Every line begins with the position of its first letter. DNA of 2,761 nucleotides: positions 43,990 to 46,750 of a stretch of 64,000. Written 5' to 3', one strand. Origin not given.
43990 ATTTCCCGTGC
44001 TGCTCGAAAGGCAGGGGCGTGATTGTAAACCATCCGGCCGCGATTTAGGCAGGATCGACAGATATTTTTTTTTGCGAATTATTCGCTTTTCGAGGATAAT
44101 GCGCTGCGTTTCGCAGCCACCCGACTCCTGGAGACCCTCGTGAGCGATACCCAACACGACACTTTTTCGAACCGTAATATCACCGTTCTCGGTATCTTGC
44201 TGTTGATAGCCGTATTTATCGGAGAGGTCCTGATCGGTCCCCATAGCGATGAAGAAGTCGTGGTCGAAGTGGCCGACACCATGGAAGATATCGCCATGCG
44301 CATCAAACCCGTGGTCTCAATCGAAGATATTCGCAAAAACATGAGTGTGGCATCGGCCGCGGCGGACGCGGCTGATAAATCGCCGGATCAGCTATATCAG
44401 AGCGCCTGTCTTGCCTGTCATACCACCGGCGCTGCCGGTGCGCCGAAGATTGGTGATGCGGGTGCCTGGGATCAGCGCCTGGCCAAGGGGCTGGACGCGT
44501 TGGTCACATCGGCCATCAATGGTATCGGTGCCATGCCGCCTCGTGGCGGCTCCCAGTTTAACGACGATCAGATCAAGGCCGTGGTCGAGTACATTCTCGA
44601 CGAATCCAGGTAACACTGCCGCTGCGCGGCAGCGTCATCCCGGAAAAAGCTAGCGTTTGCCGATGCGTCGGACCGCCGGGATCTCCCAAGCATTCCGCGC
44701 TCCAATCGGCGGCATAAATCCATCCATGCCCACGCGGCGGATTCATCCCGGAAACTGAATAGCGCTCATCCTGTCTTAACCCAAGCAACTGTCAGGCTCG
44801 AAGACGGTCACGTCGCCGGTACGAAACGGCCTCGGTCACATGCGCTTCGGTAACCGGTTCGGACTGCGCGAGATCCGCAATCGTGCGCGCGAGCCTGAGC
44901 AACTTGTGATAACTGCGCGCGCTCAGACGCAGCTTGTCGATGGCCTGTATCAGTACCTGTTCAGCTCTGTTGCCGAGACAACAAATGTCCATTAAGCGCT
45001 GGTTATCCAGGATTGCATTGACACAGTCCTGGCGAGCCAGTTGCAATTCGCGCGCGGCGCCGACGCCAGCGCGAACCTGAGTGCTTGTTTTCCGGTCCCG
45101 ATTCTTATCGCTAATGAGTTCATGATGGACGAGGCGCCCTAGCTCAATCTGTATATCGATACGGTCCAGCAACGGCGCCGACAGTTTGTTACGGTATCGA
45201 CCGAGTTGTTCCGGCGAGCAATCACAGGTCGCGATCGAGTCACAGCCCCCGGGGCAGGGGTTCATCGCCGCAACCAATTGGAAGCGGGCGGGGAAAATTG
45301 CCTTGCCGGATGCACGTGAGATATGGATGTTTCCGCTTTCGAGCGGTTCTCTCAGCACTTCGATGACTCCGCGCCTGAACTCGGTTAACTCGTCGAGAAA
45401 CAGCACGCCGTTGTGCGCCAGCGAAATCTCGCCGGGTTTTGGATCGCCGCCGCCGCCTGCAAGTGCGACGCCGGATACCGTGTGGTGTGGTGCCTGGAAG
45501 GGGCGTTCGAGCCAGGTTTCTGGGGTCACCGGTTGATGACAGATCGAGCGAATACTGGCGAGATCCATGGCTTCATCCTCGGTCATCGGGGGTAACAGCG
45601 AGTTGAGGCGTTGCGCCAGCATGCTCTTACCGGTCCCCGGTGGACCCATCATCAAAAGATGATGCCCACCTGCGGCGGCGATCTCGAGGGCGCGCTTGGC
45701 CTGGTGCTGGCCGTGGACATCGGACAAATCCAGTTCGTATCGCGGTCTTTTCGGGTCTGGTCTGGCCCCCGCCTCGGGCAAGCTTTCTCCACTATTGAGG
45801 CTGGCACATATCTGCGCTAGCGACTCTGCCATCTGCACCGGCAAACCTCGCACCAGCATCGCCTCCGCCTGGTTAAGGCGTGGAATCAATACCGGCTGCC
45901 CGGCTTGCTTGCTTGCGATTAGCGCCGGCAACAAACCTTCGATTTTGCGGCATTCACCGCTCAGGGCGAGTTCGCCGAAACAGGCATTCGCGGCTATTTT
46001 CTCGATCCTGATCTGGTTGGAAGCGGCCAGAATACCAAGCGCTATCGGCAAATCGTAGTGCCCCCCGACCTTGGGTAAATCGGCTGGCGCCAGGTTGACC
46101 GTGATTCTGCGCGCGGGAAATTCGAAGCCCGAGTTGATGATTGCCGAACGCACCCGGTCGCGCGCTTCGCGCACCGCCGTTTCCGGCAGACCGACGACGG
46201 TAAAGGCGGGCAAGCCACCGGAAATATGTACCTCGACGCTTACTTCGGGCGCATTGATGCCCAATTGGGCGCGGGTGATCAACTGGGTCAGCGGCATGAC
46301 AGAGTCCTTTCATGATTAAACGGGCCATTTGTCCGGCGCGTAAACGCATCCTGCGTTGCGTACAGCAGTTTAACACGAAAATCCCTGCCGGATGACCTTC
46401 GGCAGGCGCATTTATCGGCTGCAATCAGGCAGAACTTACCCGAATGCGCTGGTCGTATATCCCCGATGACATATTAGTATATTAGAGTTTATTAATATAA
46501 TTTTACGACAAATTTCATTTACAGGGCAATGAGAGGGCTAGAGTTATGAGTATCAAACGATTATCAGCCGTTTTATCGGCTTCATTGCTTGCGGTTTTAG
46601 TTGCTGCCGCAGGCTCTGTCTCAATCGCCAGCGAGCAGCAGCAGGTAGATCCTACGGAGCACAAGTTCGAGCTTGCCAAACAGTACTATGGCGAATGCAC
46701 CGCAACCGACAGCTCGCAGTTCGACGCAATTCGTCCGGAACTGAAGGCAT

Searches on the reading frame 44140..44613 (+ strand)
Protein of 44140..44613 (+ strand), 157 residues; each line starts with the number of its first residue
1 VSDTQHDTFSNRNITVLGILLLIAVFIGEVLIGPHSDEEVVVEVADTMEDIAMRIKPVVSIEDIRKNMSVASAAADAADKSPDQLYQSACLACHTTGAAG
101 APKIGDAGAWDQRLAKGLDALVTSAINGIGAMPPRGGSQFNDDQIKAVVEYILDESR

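Call 72: search_protein_families(library=pfam, proteins=[window:44140-44613:+], max_evalue=0.01)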
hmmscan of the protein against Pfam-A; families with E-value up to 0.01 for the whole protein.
window:44140-44613:+ (157 aa): 2 families
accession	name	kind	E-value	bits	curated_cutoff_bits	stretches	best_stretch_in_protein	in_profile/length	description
PF13442.11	Cytochrome_CBB3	-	7.2e-18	65.1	27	1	79-152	3-68/68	Cytochrome C oxidase, cbb3-type, subunit III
PF00034.26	Cytochrom_C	-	2.4e-07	32.4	21.3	1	84-153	6-87/90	Cytochrome c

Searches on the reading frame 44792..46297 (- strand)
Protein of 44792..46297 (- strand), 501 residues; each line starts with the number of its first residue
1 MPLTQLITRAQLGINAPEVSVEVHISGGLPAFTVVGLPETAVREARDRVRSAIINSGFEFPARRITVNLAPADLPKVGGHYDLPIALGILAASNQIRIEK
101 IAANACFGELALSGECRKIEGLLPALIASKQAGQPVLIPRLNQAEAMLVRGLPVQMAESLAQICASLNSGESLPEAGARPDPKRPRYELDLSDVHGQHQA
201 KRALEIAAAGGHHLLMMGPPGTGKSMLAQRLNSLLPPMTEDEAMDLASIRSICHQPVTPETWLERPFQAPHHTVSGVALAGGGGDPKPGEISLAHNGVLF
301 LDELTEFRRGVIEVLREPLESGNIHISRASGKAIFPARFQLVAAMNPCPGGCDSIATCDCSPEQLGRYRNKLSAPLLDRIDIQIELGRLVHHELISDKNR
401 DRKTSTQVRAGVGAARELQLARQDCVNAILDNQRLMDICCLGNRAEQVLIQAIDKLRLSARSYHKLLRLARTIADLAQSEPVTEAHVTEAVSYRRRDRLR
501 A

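Call 72: search_protein_families(library=pfam, proteins=[window:44792-46297:-], max_evalue=0.01)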
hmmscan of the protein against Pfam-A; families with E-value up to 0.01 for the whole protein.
window:44792-46297:- (501 aa): 13 families
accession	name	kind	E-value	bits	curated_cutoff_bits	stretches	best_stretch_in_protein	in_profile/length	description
PF01078.27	Mg_chelatase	-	5e-89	297.6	20.3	1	190-390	1-203/207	Magnesium chelatase, subunit ChlI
PF13541.12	ChlI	-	1.6e-43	147.9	27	1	21-141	1-120/121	Subunit ChlI of Mg-chelatase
PF13335.12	Mg_chelatase_C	-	3.7e-26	92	26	1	403-494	2-94/94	Magnesium chelatase, subunit ChlI C-terminal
PF00493.29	MCM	-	1.1e-11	44.7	23.3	1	288-383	114-201/224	MCM P-loop domain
PF07728.20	AAA_5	-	1.2e-10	42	22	1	213-351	1-127/139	AAA domain (dynein-related subfamily)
PF00158.32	Sigma54_activat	-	2e-06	28.1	20.2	1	199-346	10-142/168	Sigma-54 interaction domain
PF05496.18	RuvB_N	-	2.1e-05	24.8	27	0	191-231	6-53/159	Holliday junction DNA helicase RuvB P-loop domain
PF20030.5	bpMoxR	-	0.00056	19.5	27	1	203-235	23-55/205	MoxR domain in the MoxR-vWA-beta-propeller ternary systems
PF12775.13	AAA_7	-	0.00073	19.6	25.8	0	204-236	26-58/181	P-loop containing dynein motor region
PF13191.12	AAA_16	-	0.0028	18.6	32.6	0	201-234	13-48/167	AAA ATPase domain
PF13401.12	AAA_22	-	0.0031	18.3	27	0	213-237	7-31/130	AAA domain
PF00004.35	AAA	-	0.0044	17.9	21.2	0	214-231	1-18/131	ATPase family associated with various cellular activities (AAA)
PF05362.19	Lon_C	-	0.0055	16.7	21.1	1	60-162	91-189/205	Lon protease (S16) C-terminal proteolytic domain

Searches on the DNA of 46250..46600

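Call 57: search_rna_families(source=window, start=46250, end=46600, threshold=evalue, max_evalue=10, show_alignments=2)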
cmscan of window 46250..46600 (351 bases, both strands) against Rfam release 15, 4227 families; matches with E-value up to 10: 3.
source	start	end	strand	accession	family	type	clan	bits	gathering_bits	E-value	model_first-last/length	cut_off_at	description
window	46459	46534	+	RF01176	snR78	Gene; snRNA; snoRNA; CD-box;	CL00063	24.2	48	0.14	1-82/82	no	Small nucleolar RNA snR78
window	46452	46467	+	RF04333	Plastid-ycf3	Intron;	-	13.1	55.2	1.6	10-25/47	no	Plastid-ycf3 group II-D1 intron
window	46560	46589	-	RF01145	sR14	Gene; snRNA; snoRNA; CD-box;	-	11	38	1.7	1-54/54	no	Small nucleolar RNA sR14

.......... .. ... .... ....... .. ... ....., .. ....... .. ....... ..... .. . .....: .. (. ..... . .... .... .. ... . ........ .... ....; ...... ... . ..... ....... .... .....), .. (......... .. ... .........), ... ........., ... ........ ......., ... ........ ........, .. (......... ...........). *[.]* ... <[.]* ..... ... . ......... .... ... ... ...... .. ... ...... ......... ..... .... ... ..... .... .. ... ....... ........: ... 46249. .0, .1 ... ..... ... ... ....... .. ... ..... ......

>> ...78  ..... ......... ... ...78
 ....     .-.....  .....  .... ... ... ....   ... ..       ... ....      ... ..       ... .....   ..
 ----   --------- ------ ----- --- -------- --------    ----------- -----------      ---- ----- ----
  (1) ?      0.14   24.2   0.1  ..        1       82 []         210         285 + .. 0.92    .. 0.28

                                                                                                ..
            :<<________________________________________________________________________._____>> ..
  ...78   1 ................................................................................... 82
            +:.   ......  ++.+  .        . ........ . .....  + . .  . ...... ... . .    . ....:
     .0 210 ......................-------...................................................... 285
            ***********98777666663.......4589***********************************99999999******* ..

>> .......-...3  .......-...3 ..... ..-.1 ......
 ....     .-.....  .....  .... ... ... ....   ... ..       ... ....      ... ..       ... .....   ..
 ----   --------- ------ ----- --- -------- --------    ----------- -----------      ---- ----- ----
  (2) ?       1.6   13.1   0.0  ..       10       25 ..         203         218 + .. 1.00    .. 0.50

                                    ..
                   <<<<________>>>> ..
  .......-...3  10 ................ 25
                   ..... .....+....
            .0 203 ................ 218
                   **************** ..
